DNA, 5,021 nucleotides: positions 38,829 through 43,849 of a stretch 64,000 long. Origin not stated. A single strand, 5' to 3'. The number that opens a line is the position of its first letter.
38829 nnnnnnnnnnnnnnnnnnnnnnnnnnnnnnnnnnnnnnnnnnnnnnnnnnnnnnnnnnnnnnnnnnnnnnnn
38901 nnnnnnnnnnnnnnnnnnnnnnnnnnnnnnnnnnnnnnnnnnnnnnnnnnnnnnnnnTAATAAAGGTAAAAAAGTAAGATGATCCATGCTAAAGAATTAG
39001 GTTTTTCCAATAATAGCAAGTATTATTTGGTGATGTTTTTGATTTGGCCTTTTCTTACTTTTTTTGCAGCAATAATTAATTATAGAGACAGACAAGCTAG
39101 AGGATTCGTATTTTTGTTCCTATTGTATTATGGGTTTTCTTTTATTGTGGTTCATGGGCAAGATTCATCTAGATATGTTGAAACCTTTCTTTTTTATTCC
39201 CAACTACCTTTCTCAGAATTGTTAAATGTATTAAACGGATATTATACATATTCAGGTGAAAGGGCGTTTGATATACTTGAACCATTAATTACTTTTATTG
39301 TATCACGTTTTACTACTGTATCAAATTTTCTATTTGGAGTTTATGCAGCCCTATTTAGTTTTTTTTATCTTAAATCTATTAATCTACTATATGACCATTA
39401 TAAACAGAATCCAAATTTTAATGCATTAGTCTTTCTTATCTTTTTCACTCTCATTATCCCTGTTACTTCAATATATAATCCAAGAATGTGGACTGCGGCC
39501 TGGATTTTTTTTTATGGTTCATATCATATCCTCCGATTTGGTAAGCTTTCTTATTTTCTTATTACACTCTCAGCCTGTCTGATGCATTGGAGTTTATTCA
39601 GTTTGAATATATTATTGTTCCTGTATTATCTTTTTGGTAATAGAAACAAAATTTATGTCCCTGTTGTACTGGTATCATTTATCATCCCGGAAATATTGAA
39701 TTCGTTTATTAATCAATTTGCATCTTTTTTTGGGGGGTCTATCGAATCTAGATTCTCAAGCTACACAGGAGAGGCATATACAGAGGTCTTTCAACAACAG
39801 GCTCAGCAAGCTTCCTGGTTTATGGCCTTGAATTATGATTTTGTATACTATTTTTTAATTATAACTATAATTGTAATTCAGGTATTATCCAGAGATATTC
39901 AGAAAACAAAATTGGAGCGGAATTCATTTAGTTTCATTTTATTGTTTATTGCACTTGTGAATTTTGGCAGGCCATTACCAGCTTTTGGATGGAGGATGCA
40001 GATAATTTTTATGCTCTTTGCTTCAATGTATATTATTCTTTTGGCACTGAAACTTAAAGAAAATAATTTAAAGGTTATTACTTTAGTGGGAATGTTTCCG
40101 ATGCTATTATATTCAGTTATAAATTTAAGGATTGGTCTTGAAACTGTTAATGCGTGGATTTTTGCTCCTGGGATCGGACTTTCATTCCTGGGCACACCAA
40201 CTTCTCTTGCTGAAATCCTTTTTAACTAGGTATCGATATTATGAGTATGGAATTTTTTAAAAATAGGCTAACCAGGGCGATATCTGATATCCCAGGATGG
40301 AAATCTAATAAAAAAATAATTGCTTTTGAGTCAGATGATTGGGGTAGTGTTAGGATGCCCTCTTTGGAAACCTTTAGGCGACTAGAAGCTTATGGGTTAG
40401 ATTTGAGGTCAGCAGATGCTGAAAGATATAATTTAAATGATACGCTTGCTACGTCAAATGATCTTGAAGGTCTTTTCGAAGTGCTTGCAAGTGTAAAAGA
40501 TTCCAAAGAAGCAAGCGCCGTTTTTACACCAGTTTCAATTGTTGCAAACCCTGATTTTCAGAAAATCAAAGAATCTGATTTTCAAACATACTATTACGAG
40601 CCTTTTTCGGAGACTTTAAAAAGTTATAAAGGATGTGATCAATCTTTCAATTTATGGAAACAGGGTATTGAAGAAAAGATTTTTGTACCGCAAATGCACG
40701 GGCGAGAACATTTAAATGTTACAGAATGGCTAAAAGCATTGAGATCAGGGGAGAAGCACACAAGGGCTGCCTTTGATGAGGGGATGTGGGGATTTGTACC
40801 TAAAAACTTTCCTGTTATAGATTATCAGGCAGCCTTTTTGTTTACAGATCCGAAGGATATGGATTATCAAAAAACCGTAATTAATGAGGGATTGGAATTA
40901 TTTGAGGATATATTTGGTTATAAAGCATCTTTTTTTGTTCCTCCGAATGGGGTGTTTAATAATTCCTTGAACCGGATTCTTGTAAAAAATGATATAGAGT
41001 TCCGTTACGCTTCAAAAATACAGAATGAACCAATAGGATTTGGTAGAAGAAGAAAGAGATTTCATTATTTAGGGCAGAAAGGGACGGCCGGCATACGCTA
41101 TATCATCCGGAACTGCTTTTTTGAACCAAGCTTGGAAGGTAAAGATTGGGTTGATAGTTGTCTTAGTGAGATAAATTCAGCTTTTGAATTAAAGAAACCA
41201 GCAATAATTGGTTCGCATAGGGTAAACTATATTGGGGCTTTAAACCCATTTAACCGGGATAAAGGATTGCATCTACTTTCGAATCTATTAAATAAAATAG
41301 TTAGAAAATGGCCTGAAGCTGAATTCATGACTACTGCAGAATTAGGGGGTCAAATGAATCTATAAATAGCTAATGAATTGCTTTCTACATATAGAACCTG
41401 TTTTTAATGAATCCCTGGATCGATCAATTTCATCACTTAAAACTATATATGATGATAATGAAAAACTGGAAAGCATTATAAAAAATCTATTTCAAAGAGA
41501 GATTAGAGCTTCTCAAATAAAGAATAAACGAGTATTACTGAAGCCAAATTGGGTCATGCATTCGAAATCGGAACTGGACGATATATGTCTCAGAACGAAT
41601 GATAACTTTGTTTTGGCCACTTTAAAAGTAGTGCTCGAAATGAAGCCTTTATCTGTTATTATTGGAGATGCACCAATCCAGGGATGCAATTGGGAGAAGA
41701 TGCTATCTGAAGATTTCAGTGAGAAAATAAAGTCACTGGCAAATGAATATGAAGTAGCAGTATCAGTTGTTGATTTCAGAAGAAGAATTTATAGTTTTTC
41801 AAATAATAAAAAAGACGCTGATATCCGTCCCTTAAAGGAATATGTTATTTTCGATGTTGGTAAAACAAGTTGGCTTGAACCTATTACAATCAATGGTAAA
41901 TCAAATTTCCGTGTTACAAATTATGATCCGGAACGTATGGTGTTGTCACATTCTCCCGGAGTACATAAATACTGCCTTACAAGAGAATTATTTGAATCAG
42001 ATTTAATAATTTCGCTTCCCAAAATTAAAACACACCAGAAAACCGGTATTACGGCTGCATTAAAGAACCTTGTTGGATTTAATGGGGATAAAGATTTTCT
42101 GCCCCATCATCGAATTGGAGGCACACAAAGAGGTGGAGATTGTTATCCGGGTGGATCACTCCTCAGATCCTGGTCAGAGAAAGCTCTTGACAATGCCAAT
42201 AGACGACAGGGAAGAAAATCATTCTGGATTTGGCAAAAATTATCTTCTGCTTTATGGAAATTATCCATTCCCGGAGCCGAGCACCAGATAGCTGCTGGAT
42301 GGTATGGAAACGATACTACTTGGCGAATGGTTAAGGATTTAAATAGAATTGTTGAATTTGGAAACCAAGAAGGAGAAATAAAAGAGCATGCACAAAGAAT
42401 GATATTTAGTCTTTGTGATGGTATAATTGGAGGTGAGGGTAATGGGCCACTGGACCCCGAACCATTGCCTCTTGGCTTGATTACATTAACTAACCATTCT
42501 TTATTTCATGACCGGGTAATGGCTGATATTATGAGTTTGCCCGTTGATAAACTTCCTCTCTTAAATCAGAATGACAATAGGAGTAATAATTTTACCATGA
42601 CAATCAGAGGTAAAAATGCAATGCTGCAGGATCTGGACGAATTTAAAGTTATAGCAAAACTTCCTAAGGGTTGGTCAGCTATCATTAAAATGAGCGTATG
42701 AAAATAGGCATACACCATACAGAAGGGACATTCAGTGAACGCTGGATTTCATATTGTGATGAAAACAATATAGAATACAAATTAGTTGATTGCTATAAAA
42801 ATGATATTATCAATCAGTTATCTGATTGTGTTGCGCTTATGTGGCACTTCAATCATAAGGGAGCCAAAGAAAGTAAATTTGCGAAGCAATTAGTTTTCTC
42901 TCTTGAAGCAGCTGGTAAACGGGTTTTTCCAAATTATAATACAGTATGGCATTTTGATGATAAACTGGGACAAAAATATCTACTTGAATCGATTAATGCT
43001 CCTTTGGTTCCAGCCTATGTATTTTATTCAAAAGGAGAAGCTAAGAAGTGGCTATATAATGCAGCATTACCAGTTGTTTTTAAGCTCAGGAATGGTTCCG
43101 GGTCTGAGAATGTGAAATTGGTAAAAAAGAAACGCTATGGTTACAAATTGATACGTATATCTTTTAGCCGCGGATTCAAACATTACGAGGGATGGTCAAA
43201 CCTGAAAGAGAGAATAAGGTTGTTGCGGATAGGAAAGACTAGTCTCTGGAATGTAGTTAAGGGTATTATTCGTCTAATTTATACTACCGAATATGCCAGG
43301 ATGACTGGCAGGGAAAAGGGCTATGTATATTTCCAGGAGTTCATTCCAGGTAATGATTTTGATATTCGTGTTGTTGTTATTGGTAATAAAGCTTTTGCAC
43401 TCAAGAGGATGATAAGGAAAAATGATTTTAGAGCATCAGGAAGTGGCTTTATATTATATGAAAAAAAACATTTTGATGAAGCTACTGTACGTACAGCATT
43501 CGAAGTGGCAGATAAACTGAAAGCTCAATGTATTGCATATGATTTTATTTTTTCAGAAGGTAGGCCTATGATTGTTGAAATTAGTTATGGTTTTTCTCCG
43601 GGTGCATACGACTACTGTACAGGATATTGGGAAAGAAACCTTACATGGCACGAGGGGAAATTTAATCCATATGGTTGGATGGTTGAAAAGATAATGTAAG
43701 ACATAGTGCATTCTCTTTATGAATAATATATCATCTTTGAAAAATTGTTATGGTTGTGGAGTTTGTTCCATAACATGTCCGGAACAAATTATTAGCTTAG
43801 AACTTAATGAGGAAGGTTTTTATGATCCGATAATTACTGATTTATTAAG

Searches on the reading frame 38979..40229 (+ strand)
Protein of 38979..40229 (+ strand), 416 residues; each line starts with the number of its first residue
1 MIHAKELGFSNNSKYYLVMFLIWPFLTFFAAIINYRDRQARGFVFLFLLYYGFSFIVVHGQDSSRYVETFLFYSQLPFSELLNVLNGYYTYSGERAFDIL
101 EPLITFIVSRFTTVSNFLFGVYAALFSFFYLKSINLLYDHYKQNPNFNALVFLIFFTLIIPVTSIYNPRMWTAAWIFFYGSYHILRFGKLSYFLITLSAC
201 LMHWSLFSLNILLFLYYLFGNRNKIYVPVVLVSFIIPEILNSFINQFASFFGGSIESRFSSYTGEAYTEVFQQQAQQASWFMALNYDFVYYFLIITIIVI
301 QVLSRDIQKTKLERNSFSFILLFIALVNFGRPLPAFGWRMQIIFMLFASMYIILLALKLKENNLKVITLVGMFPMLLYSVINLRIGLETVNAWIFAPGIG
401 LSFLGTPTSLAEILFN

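Call 15: search_protein_families(library=pfam, proteins=[window:38979-40229:+], max_evalue=0.0001)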
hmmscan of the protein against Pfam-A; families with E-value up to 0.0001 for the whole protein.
window:38979-40229:+ (416 aa): 1 family
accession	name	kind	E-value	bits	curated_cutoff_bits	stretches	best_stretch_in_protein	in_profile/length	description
PF14897.12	EpsG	-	1.4e-08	34.8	30.1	1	44-381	6-310/326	EpsG family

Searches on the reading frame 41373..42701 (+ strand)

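Call 15: search_protein_families(library=pfam, proteins=[window:41373-42701:+], max_evalue=0.0001)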
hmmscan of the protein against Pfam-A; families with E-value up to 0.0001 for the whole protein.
window:41373-42701:+ (442 aa): 1 family
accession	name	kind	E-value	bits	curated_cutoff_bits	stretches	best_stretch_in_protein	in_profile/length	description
PF04015.17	DUF362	-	4.9e-19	69.6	24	1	183-385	72-200/200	Domain of unknown function (DUF362)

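Call 18: search_protein_families(library=ncbifam, proteins=[window:41373-42701:+], max_evalue=0.00001)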
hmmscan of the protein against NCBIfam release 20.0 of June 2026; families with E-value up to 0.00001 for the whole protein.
window:41373-42701:+ (442 aa): 1 family
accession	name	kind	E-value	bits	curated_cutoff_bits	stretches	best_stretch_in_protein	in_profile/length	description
NF052623.1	Npun_F2552_fam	equivalog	3.1e-18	66.2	500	1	346-402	198-254/314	Npun_F2552 family protein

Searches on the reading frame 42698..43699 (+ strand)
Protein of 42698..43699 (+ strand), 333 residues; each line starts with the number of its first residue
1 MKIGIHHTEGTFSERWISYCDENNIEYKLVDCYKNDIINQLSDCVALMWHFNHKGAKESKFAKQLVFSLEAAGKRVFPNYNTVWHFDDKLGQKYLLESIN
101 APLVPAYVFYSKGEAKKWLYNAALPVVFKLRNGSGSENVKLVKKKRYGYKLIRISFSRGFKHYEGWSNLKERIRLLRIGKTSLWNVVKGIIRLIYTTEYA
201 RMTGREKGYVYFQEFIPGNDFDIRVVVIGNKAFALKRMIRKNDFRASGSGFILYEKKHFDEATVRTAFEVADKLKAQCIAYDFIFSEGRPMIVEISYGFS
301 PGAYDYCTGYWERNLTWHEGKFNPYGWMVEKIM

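Call 15: search_protein_families(library=pfam, proteins=[window:42698-43699:+], max_evalue=0.0001)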
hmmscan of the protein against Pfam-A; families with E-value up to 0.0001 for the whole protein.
window:42698-43699:+ (333 aa): 1 family
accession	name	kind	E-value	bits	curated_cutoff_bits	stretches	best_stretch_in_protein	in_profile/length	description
PF08443.16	RimK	-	8.8e-05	22.6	21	0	210-295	76-163/188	RimK-like ATP-grasp domain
